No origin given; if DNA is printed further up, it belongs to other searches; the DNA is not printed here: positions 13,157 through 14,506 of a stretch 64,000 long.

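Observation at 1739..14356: Orphan 4,205-aa TpsA adhesin with an acidic/basic low-complexity insert, a coding homopolymer, and a distinct C-terminal domain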

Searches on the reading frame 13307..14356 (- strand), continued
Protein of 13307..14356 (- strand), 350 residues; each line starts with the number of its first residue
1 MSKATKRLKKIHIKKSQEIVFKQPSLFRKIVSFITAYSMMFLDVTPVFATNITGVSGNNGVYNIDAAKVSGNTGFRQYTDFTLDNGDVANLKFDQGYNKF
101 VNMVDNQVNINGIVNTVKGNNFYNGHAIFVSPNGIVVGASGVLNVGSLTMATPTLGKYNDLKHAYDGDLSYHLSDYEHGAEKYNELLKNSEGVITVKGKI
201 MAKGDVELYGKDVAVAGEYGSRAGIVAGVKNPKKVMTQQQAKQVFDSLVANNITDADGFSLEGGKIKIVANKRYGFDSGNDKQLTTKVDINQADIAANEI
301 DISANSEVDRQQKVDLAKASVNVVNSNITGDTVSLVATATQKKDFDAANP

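Call 79: fold_search(model_id=the predicted structure, library=pdb)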
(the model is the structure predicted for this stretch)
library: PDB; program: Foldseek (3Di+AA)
matches with E <= 10: 42; with E <= 0.001: 0
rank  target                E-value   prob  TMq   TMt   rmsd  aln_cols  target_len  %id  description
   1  5kkd_A                4.9e-03  1.00  0.36  0.49   4.3       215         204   14  Truncated hemolysin A Y134A from P. mirabilis at 2.1 Angstroms resolution crystallized in a high salt condition (released 2017-03-22)
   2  4i84_B                1.2e-02  1.00  0.36  0.38   5.6       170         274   19  The crystal structure of the Haemophilus influenzae HxuA secretion domain involved in the two-partner secretion pathwa (released 2013-11-13)
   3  5sz8_A                1.3e-02  0.99  0.35  0.48   4.6       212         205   16  Truncated hemolysin A Q125A/Y134A from P. mirabilis at 1.8 Angstroms resolution crystallized in a high salt condition (released 2017-03-22)
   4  5kkd_B                2.0e-02  0.99  0.36  0.49   4.2       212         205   15  Truncated hemolysin A Y134A from P. mirabilis at 2.1 Angstroms resolution crystallized in a high salt condition (released 2017-03-22)
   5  8vbb_A                2.9e-02  1.00  0.36  0.11   6.0       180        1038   13  The secreted adhesin EtpA of Enterotoxigenic Escherichia coli in complex with the mouse mAb 1G05 (released 2024-09-04)
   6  4i84_A                3.2e-02  0.99  0.31  0.30   7.6       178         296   17  The crystal structure of the Haemophilus influenzae HxuA secretion domain involved in the two-partner secretion pathwa (released 2013-11-13)
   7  8cpk_A                3.9e-02  1.00  0.34  0.26   6.2       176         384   14  Crystal structure of EtpA secretion domain from Enterotoxigenic Escherichia coli (released 2024-01-10)
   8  4w8r                  7.9e-02  0.85  0.30  0.36   8.5       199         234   14  Crystal structure of hemolysin A Y134F from P. mirabilis at 1.5 Angstroms resolution (released 2015-10-07)
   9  4w8s                  1.1e-01  0.91  0.33  0.40   5.7       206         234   16  Crystal structure of truncated hemolysin A Q125S/Y134S from P. mirabilis at 1.5 Angstroms resolution (released 2015-10-07)
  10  5sz8_B                1.2e-01  0.93  0.35  0.49   4.6       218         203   14  Truncated hemolysin A Q125A/Y134A from P. mirabilis at 1.8 Angstroms resolution crystallized in a high salt condition (released 2017-03-22)
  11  6pzl                  1.3e-01  0.85  0.31  0.38   7.1       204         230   15  P. mirabilis hemolysin A mutant - Q125A (released 2020-08-05)
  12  5kdk                  1.5e-01  0.80  0.31  0.38   7.4       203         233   16  Truncated hemolysin A from P. mirabilis at 2.0 Angstroms resolution crystallized in a high salt condition (released 2017-06-14)
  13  5kf3                  1.7e-01  0.57  0.27  0.33   8.2       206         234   15  Truncated hemolysin A from P. mirabilis Y134A at 2.2 Angstroms resolution (released 2017-03-22)
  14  8cpk_B                1.8e-01  0.69  0.30  0.24  11.1       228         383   12  Crystal structure of EtpA secretion domain from Enterotoxigenic Escherichia coli (released 2024-01-10)
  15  3sf5_D                2.0e-01  0.06  0.12  0.13  18.1       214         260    9  Crystal Structure of Helicobacter pylori Urease Accessory Protein UreF/H complex (released 2011-11-02)
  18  1rwr                  2.4e-01  0.54  0.30  0.30  11.3       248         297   15  Crystal structure of filamentous hemagglutinin secretion domain (released 2004-04-13)
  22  2odl                  5.7e-01  0.25  0.25  0.20   9.0       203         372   13  Crystal structure of the HMW1 secretion domain from Haemophilus influenzae (released 2007-08-21)
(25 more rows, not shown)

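Call 81: list_cluster_members(proteins=[P0076, P0082, P0087, P0094, P0099, P0100, P0101, P0105, P0108, P0079])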
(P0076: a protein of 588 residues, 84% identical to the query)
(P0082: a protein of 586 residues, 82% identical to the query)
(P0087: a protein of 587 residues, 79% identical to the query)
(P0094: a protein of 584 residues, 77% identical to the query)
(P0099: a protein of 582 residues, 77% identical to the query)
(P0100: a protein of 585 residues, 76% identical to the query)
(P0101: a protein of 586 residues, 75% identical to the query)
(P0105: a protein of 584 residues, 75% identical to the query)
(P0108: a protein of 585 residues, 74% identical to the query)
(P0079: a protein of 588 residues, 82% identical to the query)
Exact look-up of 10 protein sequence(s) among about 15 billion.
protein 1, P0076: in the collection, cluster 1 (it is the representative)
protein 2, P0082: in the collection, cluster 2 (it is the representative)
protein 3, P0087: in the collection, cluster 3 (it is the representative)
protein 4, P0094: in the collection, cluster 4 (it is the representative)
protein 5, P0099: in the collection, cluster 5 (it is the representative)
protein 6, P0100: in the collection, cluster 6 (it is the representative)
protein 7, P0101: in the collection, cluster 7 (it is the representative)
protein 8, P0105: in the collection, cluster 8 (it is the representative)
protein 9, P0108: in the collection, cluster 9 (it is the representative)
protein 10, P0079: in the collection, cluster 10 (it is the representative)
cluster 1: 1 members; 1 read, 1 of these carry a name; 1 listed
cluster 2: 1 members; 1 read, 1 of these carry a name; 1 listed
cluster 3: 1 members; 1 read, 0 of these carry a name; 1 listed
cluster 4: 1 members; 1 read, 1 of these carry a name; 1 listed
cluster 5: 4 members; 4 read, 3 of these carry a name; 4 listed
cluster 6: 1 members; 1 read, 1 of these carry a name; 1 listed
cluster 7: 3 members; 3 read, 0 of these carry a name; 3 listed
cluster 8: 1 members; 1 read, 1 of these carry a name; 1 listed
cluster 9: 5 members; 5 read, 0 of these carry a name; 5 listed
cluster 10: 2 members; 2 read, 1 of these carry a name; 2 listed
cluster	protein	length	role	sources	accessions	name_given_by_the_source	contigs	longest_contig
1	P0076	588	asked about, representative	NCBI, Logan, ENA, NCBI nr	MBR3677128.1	MAG: ShlB/FhaC/HecB family hemolysin secretion/activation protein [Alphaproteobacteria ... | ShlB/FhaC/HecB family hemolysin secretion/activation protein [Alphaproteobacteria ...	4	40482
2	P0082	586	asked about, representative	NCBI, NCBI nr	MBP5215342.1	MAG: ShlB/FhaC/HecB family hemolysin secretion/activation protein [Alphaproteobacteria ... | ShlB/FhaC/HecB family hemolysin secretion/activation protein [Alphaproteobacteria ...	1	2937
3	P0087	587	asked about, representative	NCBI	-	-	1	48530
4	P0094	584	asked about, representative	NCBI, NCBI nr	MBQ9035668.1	MAG: ShlB/FhaC/HecB family hemolysin secretion/activation protein [Alphaproteobacteria ... | ShlB/FhaC/HecB family hemolysin secretion/activation protein [Alphaproteobacteria ...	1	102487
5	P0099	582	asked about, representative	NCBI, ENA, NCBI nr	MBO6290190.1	MAG: ShlB/FhaC/HecB family hemolysin secretion/activation protein [Alphaproteobacteria ... | ShlB/FhaC/HecB family hemolysin secretion/activation protein [Alphaproteobacteria ...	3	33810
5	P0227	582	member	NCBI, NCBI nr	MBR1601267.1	MAG: ShlB/FhaC/HecB family hemolysin secretion/activation protein [Alphaproteobacteria ... | ShlB/FhaC/HecB family hemolysin secretion/activation protein [Alphaproteobacteria ...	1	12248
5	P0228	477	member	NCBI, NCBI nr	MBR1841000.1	MAG: ShlB/FhaC/HecB family hemolysin secretion/activation protein, partial ... | ShlB/FhaC/HecB family hemolysin secretion/activation protein [Alphaproteobacteria ...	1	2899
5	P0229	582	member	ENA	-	-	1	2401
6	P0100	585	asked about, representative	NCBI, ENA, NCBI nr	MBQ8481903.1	MAG: ShlB/FhaC/HecB family hemolysin secretion/activation protein [Alphaproteobacteria ... | ShlB/FhaC/HecB family hemolysin secretion/activation protein [Alphaproteobacteria ...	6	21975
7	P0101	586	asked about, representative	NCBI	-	-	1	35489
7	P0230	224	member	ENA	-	-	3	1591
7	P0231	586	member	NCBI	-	-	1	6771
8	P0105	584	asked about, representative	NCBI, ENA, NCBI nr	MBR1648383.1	MAG: ShlB/FhaC/HecB family hemolysin secretion/activation protein [Alphaproteobacteria ... | ShlB/FhaC/HecB family hemolysin secretion/activation protein [Alphaproteobacteria ...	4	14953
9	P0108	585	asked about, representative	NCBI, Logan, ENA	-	-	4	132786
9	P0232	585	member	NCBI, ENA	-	-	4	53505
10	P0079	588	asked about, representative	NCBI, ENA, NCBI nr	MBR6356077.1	MAG: ShlB/FhaC/HecB family hemolysin secretion/activation protein [Alphaproteobacteria ... | ShlB/FhaC/HecB family hemolysin secretion/activation protein [Alphaproteobacteria ...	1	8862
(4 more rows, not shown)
